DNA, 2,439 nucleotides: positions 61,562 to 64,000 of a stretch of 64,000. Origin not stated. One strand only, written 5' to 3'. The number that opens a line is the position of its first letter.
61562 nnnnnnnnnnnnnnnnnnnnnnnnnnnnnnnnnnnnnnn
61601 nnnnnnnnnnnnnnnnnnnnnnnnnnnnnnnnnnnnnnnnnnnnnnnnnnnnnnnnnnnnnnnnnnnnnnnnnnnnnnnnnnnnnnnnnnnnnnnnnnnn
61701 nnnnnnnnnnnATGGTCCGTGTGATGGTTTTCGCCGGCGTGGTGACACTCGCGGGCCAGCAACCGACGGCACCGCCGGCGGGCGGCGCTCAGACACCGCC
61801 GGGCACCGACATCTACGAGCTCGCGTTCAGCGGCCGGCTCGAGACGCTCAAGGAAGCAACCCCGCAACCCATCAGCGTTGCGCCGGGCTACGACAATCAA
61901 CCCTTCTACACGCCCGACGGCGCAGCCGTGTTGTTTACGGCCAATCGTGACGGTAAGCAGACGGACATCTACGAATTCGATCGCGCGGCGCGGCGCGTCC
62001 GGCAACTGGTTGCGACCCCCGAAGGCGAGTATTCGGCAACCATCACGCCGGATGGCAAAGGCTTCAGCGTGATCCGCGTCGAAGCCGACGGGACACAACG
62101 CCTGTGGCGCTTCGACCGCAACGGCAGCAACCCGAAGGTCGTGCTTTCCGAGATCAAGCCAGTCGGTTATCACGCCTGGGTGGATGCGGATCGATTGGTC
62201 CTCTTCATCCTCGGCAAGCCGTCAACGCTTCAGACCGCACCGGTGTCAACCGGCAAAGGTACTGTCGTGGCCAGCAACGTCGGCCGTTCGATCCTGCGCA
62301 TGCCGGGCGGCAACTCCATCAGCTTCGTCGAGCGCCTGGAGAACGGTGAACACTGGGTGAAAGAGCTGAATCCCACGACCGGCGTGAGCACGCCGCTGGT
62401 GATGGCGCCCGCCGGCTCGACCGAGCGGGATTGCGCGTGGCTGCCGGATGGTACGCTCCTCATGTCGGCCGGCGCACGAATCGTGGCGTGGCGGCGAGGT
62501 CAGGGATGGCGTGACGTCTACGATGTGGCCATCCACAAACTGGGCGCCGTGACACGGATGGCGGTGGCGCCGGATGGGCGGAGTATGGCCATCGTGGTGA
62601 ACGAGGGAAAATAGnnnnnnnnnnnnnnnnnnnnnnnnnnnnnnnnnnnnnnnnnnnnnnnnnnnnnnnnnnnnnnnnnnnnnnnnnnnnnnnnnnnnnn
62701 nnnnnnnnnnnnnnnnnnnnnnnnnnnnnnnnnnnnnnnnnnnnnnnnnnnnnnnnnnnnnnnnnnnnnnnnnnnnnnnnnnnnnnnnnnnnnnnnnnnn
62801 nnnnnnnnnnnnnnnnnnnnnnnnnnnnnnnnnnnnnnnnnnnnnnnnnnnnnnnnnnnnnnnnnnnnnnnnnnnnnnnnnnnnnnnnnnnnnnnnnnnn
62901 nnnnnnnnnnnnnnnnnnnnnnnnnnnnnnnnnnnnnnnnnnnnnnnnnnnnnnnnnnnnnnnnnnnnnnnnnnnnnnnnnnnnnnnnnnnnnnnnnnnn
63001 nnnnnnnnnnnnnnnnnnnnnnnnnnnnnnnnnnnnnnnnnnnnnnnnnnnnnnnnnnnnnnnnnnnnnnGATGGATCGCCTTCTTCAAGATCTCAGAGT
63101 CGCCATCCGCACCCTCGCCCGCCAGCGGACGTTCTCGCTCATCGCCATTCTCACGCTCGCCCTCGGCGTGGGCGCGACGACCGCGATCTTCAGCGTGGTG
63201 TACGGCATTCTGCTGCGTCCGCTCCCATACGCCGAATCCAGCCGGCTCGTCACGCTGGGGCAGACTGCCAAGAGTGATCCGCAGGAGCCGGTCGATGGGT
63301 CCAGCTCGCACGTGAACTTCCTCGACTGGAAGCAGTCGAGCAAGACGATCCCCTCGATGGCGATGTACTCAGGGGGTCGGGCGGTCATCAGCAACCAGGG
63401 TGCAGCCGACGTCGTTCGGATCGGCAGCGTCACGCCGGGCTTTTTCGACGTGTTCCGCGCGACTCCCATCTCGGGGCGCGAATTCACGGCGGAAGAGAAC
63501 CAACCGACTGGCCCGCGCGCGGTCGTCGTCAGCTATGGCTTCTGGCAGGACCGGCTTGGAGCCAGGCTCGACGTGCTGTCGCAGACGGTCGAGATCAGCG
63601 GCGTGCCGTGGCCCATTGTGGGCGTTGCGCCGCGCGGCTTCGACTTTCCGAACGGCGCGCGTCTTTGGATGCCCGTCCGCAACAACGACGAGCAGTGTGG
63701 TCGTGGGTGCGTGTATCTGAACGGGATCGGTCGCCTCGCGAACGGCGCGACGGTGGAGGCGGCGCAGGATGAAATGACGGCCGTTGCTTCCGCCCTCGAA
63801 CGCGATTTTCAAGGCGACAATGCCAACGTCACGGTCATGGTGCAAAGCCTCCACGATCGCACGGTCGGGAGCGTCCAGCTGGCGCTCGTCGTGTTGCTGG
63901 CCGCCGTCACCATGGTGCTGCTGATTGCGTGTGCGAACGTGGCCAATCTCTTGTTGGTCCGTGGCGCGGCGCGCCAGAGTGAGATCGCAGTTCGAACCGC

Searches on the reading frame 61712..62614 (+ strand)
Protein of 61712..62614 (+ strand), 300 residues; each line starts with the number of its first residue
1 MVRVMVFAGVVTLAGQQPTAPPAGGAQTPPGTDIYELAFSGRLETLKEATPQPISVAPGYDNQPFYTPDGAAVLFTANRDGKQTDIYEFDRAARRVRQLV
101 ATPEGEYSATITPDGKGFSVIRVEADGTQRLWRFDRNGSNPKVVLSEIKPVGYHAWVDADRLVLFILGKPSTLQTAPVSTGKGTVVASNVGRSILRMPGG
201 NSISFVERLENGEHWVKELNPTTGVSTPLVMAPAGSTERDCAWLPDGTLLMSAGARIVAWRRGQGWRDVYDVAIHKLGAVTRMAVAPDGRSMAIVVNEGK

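Call 13: search_protein_families(library=pfam, proteins=[window:61712-62614:+])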
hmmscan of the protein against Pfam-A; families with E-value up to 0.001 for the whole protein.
window:61712-62614:+ (300 aa): 1 family
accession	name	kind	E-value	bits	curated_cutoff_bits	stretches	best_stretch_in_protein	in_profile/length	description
PF07676.18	PD40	-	1.9e-10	40.9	20.9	0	58-87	8-37/38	WD40-like Beta Propeller Repeat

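Call 76: find_homologous_proteins(query=window:61712-62614:+, max_evalue=1e-60)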
Query window:61712-62614:+ (300 aa): 2177 proteins with E <= 1e-60 among 7779 candidates; the best 120 are listed.
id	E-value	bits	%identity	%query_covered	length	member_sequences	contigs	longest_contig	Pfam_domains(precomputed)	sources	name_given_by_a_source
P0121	2.3e-192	656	96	100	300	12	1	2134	PF26549.1,PF07676.19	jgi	jgi:dipeptidyl aminopeptidase/acylaminoacyl peptidase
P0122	6.5e-177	605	89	100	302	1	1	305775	PF26549.1,PF07676.19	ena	-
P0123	4.4e-173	592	88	100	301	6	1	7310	PF26549.1,PF07676.19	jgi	jgi:dipeptidyl aminopeptidase/acylaminoacyl peptidase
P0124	5.2e-169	579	84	100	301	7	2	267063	PF26549.1,PF07676.19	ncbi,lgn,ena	-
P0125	2.0e-168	577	84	100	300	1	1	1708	PF26549.1,PF07676.19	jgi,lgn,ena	-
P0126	2.6e-167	573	84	100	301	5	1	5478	PF26549.1,PF07676.19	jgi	jgi:dipeptidyl aminopeptidase/acylaminoacyl peptidase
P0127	1.0e-163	562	81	100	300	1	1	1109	PF26549.1,PF07676.19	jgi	jgi:hypothetical protein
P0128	1.9e-161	554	80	100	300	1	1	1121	PF26549.1,PF07676.19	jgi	jgi:hypothetical protein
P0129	1.7e-157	541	78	100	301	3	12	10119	PF26549.1,PF07676.19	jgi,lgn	jgi:dipeptidyl aminopeptidase/acylaminoacyl peptidase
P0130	5.9e-157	539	78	100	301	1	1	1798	PF26549.1,PF07676.19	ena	-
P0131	1.6e-129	449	73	90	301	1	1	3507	PF26549.1,PF07676.19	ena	-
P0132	4.0e-128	445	67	99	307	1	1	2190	PF26549.1,PF07676.19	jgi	jgi:hypothetical protein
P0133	1.4e-127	443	71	89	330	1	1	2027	PF26549.1,PF07676.19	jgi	jgi:hypothetical protein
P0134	1.3e-126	440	70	89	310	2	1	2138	PF26549.1,PF07676.19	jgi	jgi:dipeptidyl aminopeptidase/acylaminoacyl peptidase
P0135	2.8e-126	439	68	98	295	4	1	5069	PF26549.1,PF07676.19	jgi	jgi:dipeptidyl aminopeptidase/acylaminoacyl peptidase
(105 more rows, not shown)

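Call 77: find_encoding_contigs(protein=P0121, flank=2500, max_places=2)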
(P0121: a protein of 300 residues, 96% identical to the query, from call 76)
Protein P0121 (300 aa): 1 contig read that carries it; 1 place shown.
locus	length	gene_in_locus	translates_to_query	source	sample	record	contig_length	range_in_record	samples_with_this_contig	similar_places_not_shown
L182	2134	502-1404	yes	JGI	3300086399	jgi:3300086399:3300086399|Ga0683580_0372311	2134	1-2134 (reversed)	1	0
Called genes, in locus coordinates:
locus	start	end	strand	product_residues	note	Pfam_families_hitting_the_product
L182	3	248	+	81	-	?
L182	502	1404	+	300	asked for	PF26549:Tricorn_N (faint), PF07676:PD40 (faint)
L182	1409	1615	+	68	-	-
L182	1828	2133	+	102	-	?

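Call 78: find_encoding_contigs(protein=P0122, flank=2500, max_places=2)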
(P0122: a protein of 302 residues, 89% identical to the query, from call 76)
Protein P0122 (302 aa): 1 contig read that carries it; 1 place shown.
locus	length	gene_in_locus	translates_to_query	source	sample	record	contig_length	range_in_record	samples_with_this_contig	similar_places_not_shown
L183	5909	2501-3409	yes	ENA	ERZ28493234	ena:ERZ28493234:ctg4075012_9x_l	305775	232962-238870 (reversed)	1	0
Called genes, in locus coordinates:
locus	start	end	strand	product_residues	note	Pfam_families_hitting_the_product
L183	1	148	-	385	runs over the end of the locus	PF01168:Ala_racemase_N, PF00842:Ala_racemase_C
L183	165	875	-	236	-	-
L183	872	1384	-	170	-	-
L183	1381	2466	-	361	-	PF03372:Exo_endo_phos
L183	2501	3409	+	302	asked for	PF26549:Tricorn_N (weak), PF07676:PD40 (faint)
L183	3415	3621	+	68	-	-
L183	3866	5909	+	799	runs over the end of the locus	PF12704:MacB_PCD, PF02687:FtsX, PF12704:MacB_PCD, PF02687:FtsX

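Call 79: find_encoding_contigs(protein=P0123, flank=2500, max_places=2)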
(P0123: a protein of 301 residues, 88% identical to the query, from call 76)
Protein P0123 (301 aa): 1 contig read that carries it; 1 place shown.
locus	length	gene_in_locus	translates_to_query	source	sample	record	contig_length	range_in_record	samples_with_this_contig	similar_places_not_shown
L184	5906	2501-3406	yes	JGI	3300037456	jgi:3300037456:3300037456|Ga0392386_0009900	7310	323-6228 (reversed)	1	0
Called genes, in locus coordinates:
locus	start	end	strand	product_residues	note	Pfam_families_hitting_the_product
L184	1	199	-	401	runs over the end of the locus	PF01168:Ala_racemase_N, PF00842:Ala_racemase_C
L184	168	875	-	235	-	-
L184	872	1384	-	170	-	-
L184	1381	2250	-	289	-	PF03372:Exo_endo_phos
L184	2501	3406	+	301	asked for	PF26549:Tricorn_N (weak), PF07676:PD40 (faint)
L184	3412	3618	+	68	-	-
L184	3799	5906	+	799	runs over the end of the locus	PF12704:MacB_PCD, PF02687:FtsX, PF12704:MacB_PCD, PF02687:FtsX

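Call 80: find_encoding_contigs(protein=P0124, flank=2500, max_places=2)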
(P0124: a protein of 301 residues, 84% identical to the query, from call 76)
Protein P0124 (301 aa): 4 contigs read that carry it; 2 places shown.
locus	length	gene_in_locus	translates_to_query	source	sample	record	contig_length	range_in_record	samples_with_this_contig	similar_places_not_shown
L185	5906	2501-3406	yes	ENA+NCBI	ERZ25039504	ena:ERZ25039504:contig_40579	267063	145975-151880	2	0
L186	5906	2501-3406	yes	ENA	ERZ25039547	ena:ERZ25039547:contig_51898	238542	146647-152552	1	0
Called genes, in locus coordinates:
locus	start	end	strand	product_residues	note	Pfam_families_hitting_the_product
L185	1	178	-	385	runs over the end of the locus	PF01168:Ala_racemase_N, PF00842:Ala_racemase_C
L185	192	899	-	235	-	-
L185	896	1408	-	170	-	-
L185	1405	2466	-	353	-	-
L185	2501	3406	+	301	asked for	PF26549:Tricorn_N (faint), PF07676:PD40 (faint)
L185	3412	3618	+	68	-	-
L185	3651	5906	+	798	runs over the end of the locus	PF12704:MacB_PCD, PF02687:FtsX, PF12704:MacB_PCD, PF02687:FtsX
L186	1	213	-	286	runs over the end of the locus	PF01168:Ala_racemase_N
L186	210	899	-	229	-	-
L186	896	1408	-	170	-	-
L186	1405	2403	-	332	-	PF03372:Exo_endo_phos (weak)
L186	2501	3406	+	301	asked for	PF26549:Tricorn_N (faint), PF07676:PD40 (faint)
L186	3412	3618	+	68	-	-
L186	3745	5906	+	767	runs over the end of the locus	PF12704:MacB_PCD, PF02687:FtsX, PF12704:MacB_PCD, PF02687:FtsX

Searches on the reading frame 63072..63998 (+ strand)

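Call 13: search_protein_families(library=pfam, proteins=[window:63072-63998:+])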
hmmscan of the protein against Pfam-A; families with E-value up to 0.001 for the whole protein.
window:63072-63998:+ (309 aa): 1 family
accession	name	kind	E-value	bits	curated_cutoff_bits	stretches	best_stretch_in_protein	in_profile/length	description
PF12704.14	MacB_PCD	-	8.2e-24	85.5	27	1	22-237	1-206/207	MacB-like periplasmic core domain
